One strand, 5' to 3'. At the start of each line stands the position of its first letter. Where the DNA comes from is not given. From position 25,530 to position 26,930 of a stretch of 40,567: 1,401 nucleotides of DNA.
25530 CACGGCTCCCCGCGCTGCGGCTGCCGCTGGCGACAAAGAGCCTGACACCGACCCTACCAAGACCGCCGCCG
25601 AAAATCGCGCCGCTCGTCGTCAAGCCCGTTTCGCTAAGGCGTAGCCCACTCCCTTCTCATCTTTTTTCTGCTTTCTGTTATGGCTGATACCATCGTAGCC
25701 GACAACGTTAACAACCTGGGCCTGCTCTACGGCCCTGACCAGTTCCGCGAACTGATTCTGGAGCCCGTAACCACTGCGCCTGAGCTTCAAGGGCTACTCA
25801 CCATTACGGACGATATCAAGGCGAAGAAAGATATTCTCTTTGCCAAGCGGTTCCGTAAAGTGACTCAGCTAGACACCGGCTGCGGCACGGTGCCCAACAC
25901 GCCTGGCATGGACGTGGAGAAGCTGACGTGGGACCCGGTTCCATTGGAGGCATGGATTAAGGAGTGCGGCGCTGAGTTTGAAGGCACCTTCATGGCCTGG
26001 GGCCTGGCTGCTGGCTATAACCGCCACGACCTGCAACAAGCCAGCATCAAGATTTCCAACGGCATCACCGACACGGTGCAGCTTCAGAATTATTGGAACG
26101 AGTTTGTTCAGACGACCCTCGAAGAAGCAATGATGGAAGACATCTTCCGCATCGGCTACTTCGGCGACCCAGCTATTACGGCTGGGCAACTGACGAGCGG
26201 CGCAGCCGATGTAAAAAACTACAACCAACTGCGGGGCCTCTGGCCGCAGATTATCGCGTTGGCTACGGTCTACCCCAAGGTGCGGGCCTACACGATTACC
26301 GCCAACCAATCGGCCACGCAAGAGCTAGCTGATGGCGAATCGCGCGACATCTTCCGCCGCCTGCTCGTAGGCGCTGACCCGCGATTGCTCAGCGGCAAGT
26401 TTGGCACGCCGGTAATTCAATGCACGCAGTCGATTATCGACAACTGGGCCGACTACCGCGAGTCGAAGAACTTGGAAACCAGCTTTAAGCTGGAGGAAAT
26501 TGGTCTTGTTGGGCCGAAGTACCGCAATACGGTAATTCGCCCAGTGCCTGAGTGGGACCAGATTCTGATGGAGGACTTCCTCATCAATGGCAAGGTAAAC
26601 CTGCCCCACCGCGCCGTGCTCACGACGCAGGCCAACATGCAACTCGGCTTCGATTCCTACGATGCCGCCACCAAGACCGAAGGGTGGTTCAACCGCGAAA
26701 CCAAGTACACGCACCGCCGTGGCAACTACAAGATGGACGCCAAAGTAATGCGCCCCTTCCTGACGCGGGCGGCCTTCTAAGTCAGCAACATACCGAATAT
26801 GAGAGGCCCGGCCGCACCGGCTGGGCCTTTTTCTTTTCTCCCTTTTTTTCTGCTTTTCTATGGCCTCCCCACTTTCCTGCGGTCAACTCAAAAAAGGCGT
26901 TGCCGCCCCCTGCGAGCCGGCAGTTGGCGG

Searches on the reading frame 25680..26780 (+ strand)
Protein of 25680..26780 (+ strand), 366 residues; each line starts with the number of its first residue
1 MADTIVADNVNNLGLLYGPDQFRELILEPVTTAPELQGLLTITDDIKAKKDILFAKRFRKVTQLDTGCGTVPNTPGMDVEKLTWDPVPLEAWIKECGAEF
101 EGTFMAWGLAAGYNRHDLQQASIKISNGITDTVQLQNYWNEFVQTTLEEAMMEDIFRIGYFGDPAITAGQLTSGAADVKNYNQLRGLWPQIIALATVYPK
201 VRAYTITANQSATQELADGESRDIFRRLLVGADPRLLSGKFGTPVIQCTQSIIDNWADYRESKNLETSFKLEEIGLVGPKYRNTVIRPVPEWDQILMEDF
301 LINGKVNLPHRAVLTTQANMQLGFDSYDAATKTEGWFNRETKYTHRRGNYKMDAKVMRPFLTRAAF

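Call 95: search_protein_families(library=pfam, proteins=[window:25680-26780:+], max_evalue=0.01)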
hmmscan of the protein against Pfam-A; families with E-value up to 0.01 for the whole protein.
window:25680-26780:+ (366 aa): 0 families

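Call 99: search_dna_similar(query=window:25680-26777:+, collection=phages, mode=protein, max_evalue=0.00001, max_rows=10)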
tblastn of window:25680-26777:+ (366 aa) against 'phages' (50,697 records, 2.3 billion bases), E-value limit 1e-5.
Records with a match: 2; places in all: 2; records where one place covers at least 80% of the query: 2.
Best place of each record, by identity: <60% 2.
By first word of the organism name: Bacteroides 1; Bacteriophage 1.
By host as written in the record: Bacteroides salyersiae BG8 1; - 1.
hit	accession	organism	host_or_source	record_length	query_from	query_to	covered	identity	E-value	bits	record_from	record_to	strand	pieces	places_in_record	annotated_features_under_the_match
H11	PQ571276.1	Bacteroides phage BS-TP3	Bacteroides salyersiae BG8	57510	22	366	94%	21.9%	2e-12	75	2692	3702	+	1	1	element PBSX protein XkdG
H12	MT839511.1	Bacteriophage sp.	human fecal samples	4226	22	342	88%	23.1%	1e-11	72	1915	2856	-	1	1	record has no annotation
